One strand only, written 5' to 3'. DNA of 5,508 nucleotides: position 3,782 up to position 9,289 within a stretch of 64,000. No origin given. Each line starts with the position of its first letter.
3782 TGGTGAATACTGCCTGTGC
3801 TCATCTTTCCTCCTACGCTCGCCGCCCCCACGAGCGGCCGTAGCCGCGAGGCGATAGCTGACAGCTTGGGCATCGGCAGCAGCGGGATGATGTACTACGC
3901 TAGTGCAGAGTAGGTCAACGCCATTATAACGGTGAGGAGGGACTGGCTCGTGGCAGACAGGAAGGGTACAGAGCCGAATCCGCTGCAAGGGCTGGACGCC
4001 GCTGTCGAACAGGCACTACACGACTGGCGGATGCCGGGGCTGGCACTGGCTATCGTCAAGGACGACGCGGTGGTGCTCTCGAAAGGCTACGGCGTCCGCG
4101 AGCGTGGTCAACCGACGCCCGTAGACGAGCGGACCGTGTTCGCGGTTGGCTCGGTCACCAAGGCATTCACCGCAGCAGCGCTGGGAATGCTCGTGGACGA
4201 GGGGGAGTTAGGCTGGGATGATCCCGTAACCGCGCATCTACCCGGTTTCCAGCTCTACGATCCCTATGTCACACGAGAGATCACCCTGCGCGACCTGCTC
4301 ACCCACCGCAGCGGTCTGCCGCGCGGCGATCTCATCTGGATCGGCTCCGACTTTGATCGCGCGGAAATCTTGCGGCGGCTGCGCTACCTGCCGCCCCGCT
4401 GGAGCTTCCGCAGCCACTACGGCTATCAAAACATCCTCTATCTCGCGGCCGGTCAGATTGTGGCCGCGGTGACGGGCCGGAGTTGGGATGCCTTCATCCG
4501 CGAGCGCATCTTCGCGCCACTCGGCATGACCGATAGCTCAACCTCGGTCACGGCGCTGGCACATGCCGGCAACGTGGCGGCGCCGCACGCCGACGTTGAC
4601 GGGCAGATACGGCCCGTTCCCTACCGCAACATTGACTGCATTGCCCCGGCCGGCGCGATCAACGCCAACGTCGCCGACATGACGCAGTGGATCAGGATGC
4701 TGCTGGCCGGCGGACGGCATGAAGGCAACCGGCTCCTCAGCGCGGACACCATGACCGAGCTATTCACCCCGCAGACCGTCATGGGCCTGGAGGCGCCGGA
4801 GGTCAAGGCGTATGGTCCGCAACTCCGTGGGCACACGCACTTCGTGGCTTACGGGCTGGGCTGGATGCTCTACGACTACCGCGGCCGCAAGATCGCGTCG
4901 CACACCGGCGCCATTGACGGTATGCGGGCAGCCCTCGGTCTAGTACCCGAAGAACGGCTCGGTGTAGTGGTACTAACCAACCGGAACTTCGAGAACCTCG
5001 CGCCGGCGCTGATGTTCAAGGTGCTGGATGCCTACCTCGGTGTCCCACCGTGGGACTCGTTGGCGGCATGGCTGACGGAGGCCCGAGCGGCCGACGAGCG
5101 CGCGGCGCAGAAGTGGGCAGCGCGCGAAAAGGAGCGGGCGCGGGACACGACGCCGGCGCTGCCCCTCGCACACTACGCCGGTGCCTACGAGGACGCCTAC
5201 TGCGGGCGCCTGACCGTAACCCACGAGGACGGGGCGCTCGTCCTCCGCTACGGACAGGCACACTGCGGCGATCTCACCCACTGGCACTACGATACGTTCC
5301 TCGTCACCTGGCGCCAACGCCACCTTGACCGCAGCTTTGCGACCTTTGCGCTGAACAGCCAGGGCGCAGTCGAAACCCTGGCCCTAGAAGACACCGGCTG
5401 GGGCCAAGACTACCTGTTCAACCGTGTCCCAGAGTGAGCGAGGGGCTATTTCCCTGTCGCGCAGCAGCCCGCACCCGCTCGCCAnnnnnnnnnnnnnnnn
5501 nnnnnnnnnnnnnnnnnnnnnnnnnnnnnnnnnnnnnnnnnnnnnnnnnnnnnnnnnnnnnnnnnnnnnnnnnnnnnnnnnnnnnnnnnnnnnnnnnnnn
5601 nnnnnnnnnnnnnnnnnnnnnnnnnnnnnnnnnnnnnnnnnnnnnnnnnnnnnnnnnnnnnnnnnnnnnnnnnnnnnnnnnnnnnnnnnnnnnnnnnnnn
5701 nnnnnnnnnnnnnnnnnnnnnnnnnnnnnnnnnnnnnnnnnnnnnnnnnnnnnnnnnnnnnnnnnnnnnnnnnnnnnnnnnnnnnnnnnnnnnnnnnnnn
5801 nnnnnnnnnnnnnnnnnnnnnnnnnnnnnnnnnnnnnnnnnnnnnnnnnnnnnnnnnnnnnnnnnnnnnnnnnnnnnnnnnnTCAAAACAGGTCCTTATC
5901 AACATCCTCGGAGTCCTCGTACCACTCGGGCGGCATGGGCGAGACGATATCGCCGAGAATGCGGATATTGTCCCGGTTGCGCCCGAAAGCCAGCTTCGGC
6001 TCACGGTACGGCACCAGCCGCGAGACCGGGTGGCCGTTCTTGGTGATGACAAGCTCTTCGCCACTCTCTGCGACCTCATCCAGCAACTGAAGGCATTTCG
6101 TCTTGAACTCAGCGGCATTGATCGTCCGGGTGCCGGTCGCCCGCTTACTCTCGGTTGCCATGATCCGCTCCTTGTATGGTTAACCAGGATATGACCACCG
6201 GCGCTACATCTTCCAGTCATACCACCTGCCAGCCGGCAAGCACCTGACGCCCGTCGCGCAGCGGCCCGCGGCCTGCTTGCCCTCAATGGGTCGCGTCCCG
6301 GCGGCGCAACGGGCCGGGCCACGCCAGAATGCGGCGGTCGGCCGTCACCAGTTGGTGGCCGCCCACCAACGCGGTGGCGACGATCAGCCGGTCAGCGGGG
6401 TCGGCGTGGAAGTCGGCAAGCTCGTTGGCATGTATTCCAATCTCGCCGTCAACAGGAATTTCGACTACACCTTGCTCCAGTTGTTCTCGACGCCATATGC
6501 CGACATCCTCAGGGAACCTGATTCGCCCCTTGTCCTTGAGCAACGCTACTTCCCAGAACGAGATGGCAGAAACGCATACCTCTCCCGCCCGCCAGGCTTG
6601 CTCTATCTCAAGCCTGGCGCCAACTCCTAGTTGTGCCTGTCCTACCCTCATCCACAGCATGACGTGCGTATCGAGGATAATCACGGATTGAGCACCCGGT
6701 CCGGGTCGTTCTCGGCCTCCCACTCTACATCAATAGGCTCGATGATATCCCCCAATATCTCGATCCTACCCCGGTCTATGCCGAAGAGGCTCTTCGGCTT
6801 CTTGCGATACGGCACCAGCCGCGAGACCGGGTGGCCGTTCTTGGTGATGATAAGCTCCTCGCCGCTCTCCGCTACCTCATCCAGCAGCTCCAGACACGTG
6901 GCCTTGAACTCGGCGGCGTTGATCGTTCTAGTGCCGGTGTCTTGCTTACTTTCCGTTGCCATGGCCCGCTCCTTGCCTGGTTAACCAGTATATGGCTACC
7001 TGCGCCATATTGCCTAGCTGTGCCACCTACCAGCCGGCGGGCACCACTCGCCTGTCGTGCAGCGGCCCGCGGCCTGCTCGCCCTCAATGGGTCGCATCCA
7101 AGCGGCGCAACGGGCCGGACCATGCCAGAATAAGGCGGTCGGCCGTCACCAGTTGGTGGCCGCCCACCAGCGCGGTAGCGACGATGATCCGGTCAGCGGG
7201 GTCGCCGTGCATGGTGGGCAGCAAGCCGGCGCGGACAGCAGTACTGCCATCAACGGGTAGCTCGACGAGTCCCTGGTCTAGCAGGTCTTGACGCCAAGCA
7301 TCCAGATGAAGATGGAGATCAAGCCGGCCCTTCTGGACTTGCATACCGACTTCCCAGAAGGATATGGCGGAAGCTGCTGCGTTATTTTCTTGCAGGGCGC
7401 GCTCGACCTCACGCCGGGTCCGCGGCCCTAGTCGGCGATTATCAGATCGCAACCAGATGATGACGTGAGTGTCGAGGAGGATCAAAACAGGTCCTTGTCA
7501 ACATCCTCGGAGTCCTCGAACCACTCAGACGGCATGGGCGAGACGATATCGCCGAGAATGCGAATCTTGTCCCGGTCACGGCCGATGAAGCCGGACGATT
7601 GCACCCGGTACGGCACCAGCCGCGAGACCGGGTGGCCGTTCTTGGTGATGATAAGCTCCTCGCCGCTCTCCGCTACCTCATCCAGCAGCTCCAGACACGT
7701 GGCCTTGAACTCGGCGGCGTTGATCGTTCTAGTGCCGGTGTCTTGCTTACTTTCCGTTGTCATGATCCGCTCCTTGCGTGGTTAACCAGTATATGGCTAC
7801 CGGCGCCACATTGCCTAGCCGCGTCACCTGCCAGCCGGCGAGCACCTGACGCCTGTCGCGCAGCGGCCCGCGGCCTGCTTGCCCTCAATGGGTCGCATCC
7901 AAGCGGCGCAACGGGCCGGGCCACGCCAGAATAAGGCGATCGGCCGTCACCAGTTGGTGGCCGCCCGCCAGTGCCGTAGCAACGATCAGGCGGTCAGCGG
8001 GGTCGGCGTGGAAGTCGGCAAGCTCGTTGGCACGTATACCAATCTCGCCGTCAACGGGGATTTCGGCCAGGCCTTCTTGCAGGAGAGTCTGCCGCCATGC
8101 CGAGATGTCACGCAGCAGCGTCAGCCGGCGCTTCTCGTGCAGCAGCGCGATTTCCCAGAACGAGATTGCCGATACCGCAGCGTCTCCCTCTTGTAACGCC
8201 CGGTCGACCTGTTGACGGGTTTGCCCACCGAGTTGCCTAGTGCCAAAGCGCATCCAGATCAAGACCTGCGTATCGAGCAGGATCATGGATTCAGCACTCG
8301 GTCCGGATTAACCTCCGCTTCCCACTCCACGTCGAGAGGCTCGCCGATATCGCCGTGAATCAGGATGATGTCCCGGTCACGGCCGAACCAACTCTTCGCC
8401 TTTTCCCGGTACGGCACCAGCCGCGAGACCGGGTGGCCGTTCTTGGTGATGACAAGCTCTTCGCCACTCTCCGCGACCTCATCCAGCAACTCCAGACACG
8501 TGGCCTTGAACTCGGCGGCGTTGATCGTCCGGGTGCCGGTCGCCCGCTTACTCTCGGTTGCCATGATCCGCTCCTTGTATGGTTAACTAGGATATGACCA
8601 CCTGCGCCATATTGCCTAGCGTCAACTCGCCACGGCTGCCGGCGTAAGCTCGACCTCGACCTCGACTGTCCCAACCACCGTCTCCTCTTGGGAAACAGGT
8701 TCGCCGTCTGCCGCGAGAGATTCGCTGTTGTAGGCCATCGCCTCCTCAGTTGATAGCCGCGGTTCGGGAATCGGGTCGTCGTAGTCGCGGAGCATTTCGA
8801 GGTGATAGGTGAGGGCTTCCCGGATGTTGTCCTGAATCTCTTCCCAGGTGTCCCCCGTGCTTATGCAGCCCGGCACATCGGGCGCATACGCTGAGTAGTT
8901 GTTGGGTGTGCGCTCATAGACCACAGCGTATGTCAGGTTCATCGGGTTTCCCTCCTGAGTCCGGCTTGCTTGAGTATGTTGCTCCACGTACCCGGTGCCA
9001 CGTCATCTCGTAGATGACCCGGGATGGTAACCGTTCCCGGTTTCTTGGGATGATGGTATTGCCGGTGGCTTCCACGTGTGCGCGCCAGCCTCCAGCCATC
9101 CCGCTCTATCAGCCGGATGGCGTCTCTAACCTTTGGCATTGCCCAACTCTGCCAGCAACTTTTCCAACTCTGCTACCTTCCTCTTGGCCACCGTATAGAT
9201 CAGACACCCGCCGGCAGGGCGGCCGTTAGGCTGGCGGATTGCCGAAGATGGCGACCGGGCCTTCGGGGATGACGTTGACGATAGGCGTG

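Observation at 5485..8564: Four tandem PIN/Phd-like toxin-antitoxin modules in a 0.8-kb periodic array with alternating specificity classes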

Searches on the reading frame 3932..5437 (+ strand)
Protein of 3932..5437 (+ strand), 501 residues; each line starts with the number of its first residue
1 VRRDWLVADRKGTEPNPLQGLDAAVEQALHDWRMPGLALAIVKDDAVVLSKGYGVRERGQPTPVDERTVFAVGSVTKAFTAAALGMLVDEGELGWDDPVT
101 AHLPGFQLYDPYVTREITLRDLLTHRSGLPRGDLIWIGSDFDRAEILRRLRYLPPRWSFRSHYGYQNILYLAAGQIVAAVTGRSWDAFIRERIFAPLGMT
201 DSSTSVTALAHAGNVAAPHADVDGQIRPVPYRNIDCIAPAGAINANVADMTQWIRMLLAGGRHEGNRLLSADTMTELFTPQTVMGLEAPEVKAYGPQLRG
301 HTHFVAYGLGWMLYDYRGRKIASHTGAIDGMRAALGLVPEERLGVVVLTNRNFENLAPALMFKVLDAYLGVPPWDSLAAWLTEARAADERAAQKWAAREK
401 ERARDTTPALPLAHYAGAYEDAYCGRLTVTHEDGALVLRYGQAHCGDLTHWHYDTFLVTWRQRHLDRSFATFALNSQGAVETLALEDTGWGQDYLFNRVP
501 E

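Call 62: search_protein_families(library=pfam, proteins=[window:3932-5437:+], max_evalue=0.01)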
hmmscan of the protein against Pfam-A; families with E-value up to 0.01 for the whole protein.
window:3932-5437:+ (501 aa): 3 families
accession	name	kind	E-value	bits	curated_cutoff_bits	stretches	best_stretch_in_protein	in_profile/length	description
PF00144.29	Beta-lactamase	-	3.7e-76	256.9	27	1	21-355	1-314/329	Beta-lactamase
PF11954.13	DUF3471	-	1.4e-20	74.1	29.3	1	402-486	2-89/103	Domain of unknown function (DUF3471)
PF13354.11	Beta-lactamase2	-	0.0051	16.6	22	0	64-124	15-80/214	Beta-lactamase enzyme family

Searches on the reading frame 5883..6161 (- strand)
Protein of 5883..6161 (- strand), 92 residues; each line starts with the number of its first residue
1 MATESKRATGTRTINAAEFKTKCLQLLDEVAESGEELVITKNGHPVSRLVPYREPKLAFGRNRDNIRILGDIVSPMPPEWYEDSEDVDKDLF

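Call 4: search_protein_families(library=pfam, proteins=[window:5883-6161:-], max_evalue=0.01)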
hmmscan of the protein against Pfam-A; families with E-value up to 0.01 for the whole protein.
window:5883-6161:- (92 aa): 1 family
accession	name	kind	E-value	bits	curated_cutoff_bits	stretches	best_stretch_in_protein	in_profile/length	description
PF02604.26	PhdYeFM_antitox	-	1.3e-10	41.3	29.8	1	12-54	2-44/74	Antitoxin Phd_YefM, type II toxin-antitoxin system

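Call 11: search_solved_structures(query=A2, max_evalue=0.1, show_alignments=2)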
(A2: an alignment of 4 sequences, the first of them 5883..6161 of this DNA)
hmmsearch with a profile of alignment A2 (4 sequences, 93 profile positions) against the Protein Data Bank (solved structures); distinct sequences matched with E-value up to 0.1: 0.

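Call 12: search_protein_families(library=ncbifam, proteins=[window:5883-6161:-], max_evalue=0.01)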
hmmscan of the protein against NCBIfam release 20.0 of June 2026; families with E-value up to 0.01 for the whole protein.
window:5883-6161:- (92 aa): 1 family
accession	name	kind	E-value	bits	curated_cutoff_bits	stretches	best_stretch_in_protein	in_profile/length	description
TIGR01552.1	phd_fam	subfamily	1.9e-07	30.3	20.8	1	14-55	2-42/53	type II toxin-antitoxin system prevent-host-death family antitoxin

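Call 69: predict_structure(alignment_id=A2)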
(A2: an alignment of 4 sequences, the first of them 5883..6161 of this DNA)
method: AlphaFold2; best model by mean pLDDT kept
length: 92 residues; sequences in the alignment: 4
mean_pLDDT: 62.3   pTM: 0.48
mean pLDDT of the five models: 62.3, 57.5, 53.5, 53.3, 50.9
residues with pLDDT >= 90: 0; 70-90: 40; 50-70: 21; < 50: 31
segments of 3 or more residues with pLDDT < 50: 1-5, 55-66, 83-86, 88-92
pLDDT, mean of each block of 10 residues (from residue 1): 48 81 79 79 77 53 48 51 48 41
secondary structure, 60 per line:
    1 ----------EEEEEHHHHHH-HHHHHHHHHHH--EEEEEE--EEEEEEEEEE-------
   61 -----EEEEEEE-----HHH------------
elements in order: E11-15 H16-21 H23-33 E36-41 E44-53 E66-72

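Call 71: fold_search(model_id=the predicted structure, library=pdb)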
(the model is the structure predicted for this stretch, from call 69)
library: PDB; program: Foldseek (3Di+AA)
matches with E <= 10: 419; with E <= 0.001: 0
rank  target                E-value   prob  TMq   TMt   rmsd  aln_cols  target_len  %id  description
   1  6jqy_B                5.1e-02  1.00  0.39  0.77   1.3        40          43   32  Crystal structure of N-terminal domain of VapB46 antitoxin from Mycobacterium tuberculosis (released 2020-04-08)
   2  6jqy_A                5.9e-02  1.00  0.42  0.78   1.8        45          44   29  Crystal structure of N-terminal domain of VapB46 antitoxin from Mycobacterium tuberculosis (released 2020-04-08)
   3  3g5o_A                6.3e-02  1.00  0.41  0.41   1.3        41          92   32  The crystal structure of the toxin-antitoxin complex RelBE2 (Rv2865-2866) from Mycobacterium tuberculosis (released 2009-04-14)
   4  2a6q_B                1.9e-01  0.96  0.34  0.52   2.6        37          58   24  Crystal structure of YefM-YoeB complex (released 2005-08-23)
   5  2qx2                  1.9e-01  0.57  0.36  0.13   4.5        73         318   12  Structure of the C-terminal domain of sex pheromone staph-cAM373 precursor from Staphylococcus aureus (released 2007-09-11)
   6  7r7d_B                2.4e-01  0.23  0.29  0.08   8.9        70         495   14  Structure of human SHP2 in complex with compound 22 (released 2021-10-27)
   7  2odk_B                2.9e-01  0.98  0.40  0.70   1.1        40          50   20  Putative prevent-host-death protein from Nitrosomonas europaea (released 2007-01-23)
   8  3hs2_A                3.1e-01  0.92  0.36  0.56   2.0        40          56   30  Crystal structure of PHD truncated to residue 57 in an orthorhombic space group (released 2010-06-23)
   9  7r5w_B                3.1e-01  0.14  0.26  0.18  12.7        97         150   11  Crystal structure of YTHDF2 with compound YLI_DF_029 (released 2022-03-16)
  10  2odk_D                3.3e-01  0.96  0.40  0.67   1.6        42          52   17  Putative prevent-host-death protein from Nitrosomonas europaea (released 2007-01-23)
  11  8u7w_A                3.5e-01  0.13  0.26  0.08   8.8        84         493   14  Crystal structure of non-receptor protein tyrosine phosphatase SHP2 in complex with inhibitor compound 7 (released 2024-01-03)
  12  2odk_A                3.8e-01  0.96  0.39  0.67   1.2        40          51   20  Putative prevent-host-death protein from Nitrosomonas europaea (released 2007-01-23)
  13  4hn3_A                3.8e-01  0.38  0.34  0.12   5.8        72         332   12  The crystal structure of a sex pheromone precursor (lmo1757) from Listeria monocytogenes EGD-e (released 2012-10-31)
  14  5l20_A                3.8e-01  0.14  0.27  0.23   7.2        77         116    8  Crystal Structure of a Clostripain (BT_0727) from Bacteroides thetaiotaomicron ATCC 29148 in Complex with Peptide Inhi (released 2017-08-02)
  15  8yxv_C                4.0e-01  0.95  0.35  0.54   1.4        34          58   12  Toxin-antitoxin complex from Streptococcus pneumoniae (released 2025-04-09)
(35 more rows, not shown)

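Call 72: search_protein_families(library=padloc, proteins=[window:5883-6161:-], max_evalue=0.001)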
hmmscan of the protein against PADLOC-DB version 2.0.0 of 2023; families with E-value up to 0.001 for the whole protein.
window:5883-6161:- (92 aa): 0 families

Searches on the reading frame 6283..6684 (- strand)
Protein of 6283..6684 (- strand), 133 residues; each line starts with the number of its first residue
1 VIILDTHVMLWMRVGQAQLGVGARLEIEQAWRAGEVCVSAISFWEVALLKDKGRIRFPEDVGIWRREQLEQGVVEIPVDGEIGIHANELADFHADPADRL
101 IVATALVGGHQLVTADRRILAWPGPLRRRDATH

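Call 4: search_protein_families(library=pfam, proteins=[window:6283-6684:-], max_evalue=0.01)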
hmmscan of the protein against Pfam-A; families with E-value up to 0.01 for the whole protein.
window:6283-6684:- (133 aa): 1 family
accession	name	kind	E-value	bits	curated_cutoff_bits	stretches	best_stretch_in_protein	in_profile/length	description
PF01850.27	PIN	-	1.1e-12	49.1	23.6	1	2-119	1-114/120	PIN domain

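Call 12: search_protein_families(library=ncbifam, proteins=[window:6283-6684:-], max_evalue=0.01)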
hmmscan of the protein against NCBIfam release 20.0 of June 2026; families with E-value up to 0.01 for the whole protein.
window:6283-6684:- (133 aa): 0 families

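Call 72: search_protein_families(library=padloc, proteins=[window:6283-6684:-], max_evalue=0.001)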
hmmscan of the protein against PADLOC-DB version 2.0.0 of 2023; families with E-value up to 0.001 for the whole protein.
window:6283-6684:- (133 aa): 0 families

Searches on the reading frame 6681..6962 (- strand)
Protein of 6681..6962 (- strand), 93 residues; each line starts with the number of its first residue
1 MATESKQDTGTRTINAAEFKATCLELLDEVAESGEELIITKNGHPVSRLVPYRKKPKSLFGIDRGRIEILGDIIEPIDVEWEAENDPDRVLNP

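Call 4: search_protein_families(library=pfam, proteins=[window:6681-6962:-], max_evalue=0.01)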
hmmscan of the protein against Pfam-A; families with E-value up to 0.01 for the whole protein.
window:6681-6962:- (93 aa): 1 family
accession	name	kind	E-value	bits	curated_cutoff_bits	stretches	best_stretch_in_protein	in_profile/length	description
PF02604.26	PhdYeFM_antitox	-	6.7e-10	39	29.8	1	12-54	2-44/74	Antitoxin Phd_YefM, type II toxin-antitoxin system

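Call 12: search_protein_families(library=ncbifam, proteins=[window:6681-6962:-], max_evalue=0.01)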
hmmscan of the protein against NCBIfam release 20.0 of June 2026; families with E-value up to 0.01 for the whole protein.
window:6681-6962:- (93 aa): 1 family
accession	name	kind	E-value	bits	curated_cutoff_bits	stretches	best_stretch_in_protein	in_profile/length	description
TIGR01552.1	phd_fam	subfamily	1.4e-07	30.7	20.8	1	14-54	2-41/53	type II toxin-antitoxin system prevent-host-death family antitoxin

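Call 72: search_protein_families(library=padloc, proteins=[window:6681-6962:-], max_evalue=0.001)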
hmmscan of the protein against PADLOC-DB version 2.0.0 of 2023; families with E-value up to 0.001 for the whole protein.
window:6681-6962:- (93 aa): 0 families

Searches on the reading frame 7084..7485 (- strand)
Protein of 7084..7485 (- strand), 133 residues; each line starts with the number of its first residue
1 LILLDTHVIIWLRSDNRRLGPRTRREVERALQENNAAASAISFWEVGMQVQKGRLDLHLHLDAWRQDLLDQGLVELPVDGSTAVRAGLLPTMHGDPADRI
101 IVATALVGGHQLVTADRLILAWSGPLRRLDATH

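Call 4: search_protein_families(library=pfam, proteins=[window:7084-7485:-], max_evalue=0.01)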
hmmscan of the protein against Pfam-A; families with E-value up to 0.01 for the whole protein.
window:7084-7485:- (133 aa): 1 family
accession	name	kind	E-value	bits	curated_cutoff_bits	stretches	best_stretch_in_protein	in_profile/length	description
PF01850.27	PIN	-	1.5e-12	48.6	23.6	1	2-117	1-112/120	PIN domain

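Call 75: find_encoding_contigs(protein=window:7084-7485:-, flank=5000, max_places=6)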
Protein window:7084-7485:- (133 aa): no gene with exactly this product is on record in the collection.

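Call 78: find_related_loci(query=window:7084-7485:-, collection=metagenome_contigs, flank=5000)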
Query window:7084-7485:- (133 aa) in metagenome_contigs; peptide patterns used: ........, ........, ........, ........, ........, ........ (x = any residue, [..] = any of these).
518 stretches matched a pattern; 141 encode a relative of the query (tblastn E <= 1e-3); the best 80 are kept; 80 distinct loci.
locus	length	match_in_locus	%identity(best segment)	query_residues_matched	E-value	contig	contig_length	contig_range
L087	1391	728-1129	53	1-133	2e-39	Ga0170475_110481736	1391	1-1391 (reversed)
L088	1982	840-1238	50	1-133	4e-37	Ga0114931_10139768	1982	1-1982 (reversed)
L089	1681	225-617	51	1-131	3e-36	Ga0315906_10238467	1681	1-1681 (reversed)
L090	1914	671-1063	51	1-131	4e-36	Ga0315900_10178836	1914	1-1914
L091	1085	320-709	47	1-131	2e-30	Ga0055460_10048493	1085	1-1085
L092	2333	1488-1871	45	1-131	1e-29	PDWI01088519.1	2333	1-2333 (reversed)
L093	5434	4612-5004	47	1-132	2e-29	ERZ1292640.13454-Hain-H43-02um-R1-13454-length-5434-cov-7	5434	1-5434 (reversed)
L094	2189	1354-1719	42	2-123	3e-23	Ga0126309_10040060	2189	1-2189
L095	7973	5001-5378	38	2-129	2e-22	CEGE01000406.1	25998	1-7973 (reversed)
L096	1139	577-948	40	2-123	5e-22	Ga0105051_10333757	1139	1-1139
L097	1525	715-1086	40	2-123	1e-21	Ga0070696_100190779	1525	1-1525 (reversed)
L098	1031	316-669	44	1-119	4e-21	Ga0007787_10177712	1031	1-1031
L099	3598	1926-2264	37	3-116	2e-19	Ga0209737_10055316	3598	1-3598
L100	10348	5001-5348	37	3-119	2e-19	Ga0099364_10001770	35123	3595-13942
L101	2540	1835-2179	41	1-116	2e-19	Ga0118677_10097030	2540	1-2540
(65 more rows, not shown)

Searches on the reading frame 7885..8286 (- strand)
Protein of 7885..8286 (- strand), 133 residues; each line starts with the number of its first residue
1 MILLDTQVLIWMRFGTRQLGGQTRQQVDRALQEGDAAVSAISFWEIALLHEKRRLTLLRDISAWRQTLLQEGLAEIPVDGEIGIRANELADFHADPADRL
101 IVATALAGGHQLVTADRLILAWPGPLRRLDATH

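Call 4: search_protein_families(library=pfam, proteins=[window:7885-8286:-], max_evalue=0.01)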
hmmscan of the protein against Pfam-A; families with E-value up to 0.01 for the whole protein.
window:7885-8286:- (133 aa): 2 families
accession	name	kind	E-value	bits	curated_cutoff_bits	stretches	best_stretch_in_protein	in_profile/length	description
PF01850.27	PIN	-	5.9e-13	49.9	23.6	1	2-117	1-112/120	PIN domain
PF19349.4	DUF5927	-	0.002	17.7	27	1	9-101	136-234/300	Family of unknown function (DUF5927)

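Call 77: find_encoding_contigs(protein=window:7885-8286:-, flank=5000, max_places=6)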
Protein window:7885-8286:- (133 aa): no gene with exactly this product is on record in the collection.

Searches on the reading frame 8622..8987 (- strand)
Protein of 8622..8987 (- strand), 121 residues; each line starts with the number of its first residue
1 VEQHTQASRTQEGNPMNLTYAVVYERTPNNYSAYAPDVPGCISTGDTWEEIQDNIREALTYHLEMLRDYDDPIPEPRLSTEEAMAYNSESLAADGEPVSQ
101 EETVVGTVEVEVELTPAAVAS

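Call 4: search_protein_families(library=pfam, proteins=[window:8622-8987:-], max_evalue=0.01)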
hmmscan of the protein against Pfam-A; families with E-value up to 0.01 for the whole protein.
window:8622-8987:- (121 aa): 2 families
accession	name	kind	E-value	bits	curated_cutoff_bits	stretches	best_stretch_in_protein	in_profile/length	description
PF15919.11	HicB_lk_antitox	-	3.4e-12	47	27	1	28-77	10-59/123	HicB_like antitoxin of bacterial toxin-antitoxin system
PF21748.3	UPF0150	-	0.00012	22.4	27.3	1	23-63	11-53/64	UPF0150-like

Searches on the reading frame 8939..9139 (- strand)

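Call 4: search_protein_families(library=pfam, proteins=[window:8939-9139:-], max_evalue=0.01)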
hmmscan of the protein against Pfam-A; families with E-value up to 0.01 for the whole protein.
window:8939-9139:- (66 aa): 1 family
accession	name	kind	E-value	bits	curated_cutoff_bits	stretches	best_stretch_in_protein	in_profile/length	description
PF07927.17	HicA_toxin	-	7.7e-22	77.6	27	1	5-61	2-58/58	HicA toxin of bacterial toxin-antitoxin,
